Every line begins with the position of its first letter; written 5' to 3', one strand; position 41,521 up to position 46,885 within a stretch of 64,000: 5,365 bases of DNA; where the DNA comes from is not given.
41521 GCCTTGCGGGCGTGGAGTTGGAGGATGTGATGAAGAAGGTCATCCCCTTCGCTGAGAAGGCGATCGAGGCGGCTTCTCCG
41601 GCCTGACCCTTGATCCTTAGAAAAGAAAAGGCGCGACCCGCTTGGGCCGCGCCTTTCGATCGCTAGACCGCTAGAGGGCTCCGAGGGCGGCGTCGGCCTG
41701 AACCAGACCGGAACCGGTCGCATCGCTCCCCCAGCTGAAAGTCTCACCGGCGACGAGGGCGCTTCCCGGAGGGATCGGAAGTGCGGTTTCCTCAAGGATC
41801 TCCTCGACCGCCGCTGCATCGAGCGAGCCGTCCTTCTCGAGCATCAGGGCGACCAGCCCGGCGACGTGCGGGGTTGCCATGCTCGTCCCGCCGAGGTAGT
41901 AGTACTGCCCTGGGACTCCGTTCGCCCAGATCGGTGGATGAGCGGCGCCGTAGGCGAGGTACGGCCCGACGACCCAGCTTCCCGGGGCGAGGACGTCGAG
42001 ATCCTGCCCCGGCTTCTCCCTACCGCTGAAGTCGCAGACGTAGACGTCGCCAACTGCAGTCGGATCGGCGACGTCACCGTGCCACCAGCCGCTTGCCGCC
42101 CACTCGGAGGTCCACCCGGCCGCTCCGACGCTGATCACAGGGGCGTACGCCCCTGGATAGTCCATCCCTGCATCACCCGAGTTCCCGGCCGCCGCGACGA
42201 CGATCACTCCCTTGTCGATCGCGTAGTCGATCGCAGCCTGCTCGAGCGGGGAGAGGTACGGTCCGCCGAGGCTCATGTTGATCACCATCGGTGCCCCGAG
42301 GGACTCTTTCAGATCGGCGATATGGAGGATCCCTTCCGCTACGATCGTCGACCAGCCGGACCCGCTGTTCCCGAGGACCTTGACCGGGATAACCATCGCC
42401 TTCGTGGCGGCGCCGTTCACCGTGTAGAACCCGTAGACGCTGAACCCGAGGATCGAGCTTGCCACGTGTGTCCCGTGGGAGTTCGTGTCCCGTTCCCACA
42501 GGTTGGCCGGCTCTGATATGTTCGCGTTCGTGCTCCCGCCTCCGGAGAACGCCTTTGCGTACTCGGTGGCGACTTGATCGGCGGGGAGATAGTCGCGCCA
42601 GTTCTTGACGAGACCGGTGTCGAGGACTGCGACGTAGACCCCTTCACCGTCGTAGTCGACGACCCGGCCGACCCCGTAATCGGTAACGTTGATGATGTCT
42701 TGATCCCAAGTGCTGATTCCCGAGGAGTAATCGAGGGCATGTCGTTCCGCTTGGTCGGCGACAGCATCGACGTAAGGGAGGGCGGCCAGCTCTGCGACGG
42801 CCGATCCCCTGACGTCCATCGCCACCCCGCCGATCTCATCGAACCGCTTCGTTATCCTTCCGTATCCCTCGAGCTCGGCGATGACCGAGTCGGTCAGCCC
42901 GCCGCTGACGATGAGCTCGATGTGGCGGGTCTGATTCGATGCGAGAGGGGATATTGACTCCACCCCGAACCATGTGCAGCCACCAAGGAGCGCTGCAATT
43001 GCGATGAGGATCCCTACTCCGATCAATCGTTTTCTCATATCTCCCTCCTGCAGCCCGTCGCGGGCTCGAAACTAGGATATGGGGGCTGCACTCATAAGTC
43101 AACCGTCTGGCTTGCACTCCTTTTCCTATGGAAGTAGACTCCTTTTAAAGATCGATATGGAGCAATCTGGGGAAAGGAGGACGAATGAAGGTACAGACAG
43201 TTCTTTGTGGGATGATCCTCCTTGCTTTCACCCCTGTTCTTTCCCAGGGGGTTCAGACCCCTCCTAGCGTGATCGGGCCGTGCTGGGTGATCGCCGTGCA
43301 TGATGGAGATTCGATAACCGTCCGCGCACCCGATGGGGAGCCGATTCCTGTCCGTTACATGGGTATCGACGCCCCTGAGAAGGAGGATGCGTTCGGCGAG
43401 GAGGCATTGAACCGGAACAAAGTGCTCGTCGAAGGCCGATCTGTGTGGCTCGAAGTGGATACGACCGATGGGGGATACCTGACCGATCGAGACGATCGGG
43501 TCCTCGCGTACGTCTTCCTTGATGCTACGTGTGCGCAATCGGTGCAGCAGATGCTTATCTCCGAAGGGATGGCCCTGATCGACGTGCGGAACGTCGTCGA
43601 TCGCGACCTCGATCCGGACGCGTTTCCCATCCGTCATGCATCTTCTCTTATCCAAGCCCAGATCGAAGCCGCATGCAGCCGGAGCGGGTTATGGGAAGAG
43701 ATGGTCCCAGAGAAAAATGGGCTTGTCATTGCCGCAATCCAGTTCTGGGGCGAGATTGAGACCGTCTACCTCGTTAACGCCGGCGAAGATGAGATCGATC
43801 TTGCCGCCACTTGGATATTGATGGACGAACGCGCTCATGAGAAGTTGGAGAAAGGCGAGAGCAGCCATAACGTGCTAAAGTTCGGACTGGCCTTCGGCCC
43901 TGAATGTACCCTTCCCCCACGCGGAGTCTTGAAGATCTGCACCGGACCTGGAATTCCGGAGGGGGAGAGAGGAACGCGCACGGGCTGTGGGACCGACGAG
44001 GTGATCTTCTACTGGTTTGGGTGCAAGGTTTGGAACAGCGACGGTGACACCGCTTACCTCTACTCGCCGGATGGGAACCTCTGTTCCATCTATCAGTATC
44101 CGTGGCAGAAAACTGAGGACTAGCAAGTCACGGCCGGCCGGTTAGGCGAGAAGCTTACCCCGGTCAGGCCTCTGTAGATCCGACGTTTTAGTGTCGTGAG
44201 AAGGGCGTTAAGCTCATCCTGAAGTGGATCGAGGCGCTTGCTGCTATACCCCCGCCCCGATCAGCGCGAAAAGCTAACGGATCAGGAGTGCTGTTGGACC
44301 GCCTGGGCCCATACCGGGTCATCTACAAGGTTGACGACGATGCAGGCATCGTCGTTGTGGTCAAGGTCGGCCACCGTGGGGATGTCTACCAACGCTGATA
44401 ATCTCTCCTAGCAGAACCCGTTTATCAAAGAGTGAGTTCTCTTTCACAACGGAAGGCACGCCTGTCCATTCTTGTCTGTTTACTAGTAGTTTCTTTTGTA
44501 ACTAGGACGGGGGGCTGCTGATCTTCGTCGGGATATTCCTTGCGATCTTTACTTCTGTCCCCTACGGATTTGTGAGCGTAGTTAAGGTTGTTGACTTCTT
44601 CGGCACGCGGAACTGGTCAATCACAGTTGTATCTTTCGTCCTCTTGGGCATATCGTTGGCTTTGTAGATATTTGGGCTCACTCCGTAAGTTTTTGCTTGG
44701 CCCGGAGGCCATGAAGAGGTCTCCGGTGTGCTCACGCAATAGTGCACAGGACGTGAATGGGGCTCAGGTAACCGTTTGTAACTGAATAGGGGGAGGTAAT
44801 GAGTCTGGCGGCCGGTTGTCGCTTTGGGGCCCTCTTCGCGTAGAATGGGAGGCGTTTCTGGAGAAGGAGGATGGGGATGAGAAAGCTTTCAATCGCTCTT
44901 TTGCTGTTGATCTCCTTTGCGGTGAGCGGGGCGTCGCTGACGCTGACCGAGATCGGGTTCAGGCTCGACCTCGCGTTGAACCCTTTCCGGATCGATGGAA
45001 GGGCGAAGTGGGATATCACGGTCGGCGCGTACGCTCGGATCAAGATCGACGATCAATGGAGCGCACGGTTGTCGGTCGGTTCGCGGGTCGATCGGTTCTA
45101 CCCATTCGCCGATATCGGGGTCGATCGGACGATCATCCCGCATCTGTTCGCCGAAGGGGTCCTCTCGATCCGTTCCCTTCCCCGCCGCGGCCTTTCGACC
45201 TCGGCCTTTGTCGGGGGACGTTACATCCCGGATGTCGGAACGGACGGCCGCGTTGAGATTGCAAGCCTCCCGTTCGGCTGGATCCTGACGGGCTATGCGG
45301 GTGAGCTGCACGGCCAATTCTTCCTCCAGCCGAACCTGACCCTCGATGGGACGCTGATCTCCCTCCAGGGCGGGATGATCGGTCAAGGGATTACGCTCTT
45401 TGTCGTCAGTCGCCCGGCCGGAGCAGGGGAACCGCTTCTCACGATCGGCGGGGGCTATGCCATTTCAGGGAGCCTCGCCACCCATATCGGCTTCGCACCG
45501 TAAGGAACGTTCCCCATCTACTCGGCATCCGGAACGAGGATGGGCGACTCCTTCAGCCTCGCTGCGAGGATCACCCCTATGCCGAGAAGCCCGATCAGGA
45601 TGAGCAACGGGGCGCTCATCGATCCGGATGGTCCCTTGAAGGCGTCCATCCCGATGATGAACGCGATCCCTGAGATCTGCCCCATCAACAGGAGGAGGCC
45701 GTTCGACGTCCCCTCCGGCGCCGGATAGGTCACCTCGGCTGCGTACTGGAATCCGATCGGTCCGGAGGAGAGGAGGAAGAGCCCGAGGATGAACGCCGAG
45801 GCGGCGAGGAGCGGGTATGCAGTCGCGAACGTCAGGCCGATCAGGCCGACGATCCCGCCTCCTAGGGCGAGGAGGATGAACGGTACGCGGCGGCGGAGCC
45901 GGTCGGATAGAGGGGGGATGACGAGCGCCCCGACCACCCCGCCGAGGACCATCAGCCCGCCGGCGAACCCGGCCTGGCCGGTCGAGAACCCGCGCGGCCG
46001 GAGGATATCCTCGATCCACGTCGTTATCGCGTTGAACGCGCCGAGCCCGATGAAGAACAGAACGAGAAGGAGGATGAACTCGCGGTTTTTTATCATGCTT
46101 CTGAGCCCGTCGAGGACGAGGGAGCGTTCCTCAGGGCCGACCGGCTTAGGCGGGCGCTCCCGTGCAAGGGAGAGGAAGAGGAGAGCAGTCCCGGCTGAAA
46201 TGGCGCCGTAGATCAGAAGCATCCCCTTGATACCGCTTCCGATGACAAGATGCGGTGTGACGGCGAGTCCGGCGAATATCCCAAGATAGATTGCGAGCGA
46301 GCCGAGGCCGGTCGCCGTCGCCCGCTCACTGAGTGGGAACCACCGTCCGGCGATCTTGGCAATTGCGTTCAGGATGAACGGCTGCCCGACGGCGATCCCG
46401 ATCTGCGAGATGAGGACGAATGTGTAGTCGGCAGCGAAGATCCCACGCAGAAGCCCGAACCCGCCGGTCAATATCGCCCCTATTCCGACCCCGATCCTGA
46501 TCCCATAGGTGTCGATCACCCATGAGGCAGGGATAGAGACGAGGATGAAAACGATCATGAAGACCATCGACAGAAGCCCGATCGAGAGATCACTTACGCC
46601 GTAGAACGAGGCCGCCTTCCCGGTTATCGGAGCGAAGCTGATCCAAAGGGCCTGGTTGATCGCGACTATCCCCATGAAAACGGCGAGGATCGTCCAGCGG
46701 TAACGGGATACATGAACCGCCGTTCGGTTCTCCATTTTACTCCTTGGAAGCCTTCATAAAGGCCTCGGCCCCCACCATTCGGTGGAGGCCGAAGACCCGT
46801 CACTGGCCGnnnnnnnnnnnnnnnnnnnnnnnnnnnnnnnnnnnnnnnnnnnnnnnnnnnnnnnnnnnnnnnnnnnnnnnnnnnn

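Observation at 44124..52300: Probable decayed genomic island: toxin remnant and low-GC patch at one end, frameshifted IS256 transposase, second low-GC patch and tRNA-Ala at the other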

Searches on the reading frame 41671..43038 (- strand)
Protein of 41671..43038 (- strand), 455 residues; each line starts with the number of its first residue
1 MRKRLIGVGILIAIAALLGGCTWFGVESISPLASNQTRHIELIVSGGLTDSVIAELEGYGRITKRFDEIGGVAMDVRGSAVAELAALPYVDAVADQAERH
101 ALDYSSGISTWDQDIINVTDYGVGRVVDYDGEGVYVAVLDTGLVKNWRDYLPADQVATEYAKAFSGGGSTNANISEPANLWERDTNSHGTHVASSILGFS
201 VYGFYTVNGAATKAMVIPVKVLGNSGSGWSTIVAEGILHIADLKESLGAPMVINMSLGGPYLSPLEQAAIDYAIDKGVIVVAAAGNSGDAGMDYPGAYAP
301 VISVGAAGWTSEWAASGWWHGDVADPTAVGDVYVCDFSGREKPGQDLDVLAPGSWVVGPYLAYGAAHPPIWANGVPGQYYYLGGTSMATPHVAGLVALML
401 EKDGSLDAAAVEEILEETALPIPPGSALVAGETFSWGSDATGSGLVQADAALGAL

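Call 10: search_protein_families(library=pfam, proteins=[window:41671-43038:-], max_evalue=0.01)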
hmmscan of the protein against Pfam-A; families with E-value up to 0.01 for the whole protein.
window:41671-43038:- (455 aa): 1 family
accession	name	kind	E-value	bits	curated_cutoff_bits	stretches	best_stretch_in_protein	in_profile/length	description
PF00082.27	Peptidase_S8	-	4.9e-36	125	21.8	1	131-419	1-273/288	Subtilase family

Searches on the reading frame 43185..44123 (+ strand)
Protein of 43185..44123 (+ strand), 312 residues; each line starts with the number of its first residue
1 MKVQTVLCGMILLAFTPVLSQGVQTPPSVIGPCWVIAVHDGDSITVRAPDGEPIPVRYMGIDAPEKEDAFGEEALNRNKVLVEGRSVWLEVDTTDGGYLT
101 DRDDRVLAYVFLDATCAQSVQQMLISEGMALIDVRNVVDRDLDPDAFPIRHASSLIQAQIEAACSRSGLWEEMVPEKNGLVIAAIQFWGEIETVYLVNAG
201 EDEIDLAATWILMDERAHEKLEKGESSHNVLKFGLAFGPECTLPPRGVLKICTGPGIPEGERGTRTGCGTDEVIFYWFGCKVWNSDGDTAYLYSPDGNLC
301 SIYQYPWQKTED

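Call 10: search_protein_families(library=pfam, proteins=[window:43185-44123:+], max_evalue=0.01)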
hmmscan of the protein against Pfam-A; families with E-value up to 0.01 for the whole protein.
window:43185-44123:+ (312 aa): 2 families
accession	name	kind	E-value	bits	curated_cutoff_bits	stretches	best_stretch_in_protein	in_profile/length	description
PF00565.23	SNase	-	2.3e-13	50.9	21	1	56-171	2-106/107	Staphylococcal nuclease homologue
PF00932.25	LTD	-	2.4e-06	28.3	34.3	1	177-305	5-107/109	Lamin Tail Domain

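Call 61: search_protein_families(library=padloc, proteins=[window:43185-44123:+], max_evalue=0.01)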
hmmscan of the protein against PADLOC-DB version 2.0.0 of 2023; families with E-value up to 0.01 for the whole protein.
window:43185-44123:+ (312 aa): 1 family
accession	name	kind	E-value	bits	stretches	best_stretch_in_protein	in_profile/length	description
PDLC01096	C3a212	-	3.9e-09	34.1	1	34-206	49-221/279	SNc+LTD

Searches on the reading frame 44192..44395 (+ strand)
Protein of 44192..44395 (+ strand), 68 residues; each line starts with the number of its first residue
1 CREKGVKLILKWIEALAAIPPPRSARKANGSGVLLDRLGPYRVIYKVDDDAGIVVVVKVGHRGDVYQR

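Call 32: search_protein_families(library=pfam, proteins=[window:44192-44395:+], max_evalue=0.01)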
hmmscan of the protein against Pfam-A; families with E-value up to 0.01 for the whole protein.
seq(68 aa): 1 family
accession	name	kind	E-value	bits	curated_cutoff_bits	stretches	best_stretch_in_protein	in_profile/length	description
PF05016.21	ParE_toxin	-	6e-08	33.6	23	1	9-66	32-89/89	ParE toxin of type II toxin-antitoxin system, parDE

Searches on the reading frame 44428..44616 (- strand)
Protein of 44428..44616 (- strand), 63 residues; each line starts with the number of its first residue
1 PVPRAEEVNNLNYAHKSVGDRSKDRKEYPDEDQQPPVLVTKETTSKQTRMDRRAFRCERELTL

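Call 47: search_protein_families(library=phrogs, proteins=[window:44428-44616:-], max_evalue=1)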
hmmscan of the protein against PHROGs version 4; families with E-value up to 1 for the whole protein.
seq(63 aa): 1 family
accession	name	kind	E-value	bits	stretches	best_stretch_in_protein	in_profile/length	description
phrog_19024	-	unknown function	0.051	14.9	1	10-58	30-73/95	-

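Call 48: search_protein_families(library=pfam, proteins=[window:44428-44616:-], max_evalue=1)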
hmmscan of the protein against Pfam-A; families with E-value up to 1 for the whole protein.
seq(63 aa): 0 families

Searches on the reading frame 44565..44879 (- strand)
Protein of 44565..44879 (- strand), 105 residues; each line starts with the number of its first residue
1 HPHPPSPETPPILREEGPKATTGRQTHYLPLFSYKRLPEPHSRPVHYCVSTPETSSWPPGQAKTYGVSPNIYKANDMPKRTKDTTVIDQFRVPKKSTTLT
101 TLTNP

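Call 47: search_protein_families(library=phrogs, proteins=[window:44565-44879:-], max_evalue=1)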
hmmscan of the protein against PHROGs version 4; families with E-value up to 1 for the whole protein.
seq(105 aa): 0 families

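Call 48: search_protein_families(library=pfam, proteins=[window:44565-44879:-], max_evalue=1)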
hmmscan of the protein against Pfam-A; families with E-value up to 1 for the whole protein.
seq(105 aa): 0 families

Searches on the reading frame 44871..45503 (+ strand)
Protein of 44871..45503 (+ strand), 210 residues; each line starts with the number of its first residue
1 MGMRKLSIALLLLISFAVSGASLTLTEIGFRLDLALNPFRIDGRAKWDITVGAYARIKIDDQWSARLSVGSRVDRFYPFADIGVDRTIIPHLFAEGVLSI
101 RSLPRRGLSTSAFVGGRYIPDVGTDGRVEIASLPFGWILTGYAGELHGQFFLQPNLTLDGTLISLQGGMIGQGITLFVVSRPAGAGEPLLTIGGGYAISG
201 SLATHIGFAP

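Call 10: search_protein_families(library=pfam, proteins=[window:44871-45503:+], max_evalue=0.01)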
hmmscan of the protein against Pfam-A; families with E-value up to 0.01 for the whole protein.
window:44871-45503:+ (210 aa): 0 families

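Call 61: search_protein_families(library=padloc, proteins=[window:44871-45503:+], max_evalue=0.01)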
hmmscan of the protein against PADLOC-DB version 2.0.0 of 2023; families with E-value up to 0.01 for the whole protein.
window:44871-45503:+ (210 aa): 0 families

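Call 62: find_encoding_contigs(protein=window:44871-45503:+, flank=10000, max_places=4)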
Protein window:44871-45503:+ (210 aa): no gene with exactly this product is on record in the collection.

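Call 69: search_protein_families(library=pfam, proteins=[window:44871-45503:+], max_evalue=1)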
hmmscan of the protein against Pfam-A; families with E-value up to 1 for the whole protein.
window:44871-45503:+ (210 aa): 0 families

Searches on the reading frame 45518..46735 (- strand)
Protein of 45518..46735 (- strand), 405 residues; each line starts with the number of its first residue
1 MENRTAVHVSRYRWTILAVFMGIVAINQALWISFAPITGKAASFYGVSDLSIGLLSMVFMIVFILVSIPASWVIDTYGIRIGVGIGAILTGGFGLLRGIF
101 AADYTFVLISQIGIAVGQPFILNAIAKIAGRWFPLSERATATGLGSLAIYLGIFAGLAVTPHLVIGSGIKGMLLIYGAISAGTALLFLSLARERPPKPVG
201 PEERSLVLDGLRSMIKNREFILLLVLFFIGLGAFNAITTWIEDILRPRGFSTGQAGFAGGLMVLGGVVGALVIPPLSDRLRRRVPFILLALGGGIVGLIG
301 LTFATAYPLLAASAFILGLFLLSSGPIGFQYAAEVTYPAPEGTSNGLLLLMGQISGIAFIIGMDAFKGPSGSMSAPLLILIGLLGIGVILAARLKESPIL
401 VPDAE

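Call 10: search_protein_families(library=pfam, proteins=[window:45518-46735:-], max_evalue=0.01)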
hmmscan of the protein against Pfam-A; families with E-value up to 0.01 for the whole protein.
window:45518-46735:- (405 aa): 1 family
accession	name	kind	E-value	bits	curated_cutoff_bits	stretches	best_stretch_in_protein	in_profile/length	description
PF07690.21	MFS_1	-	2e-34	119.5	33.4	1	24-358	5-345/347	Major Facilitator Superfamily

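Call 63: find_encoding_contigs(protein=window:45518-46735:-, flank=10000, max_places=4)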
Protein window:45518-46735:- (405 aa): no gene with exactly this product is on record in the collection.
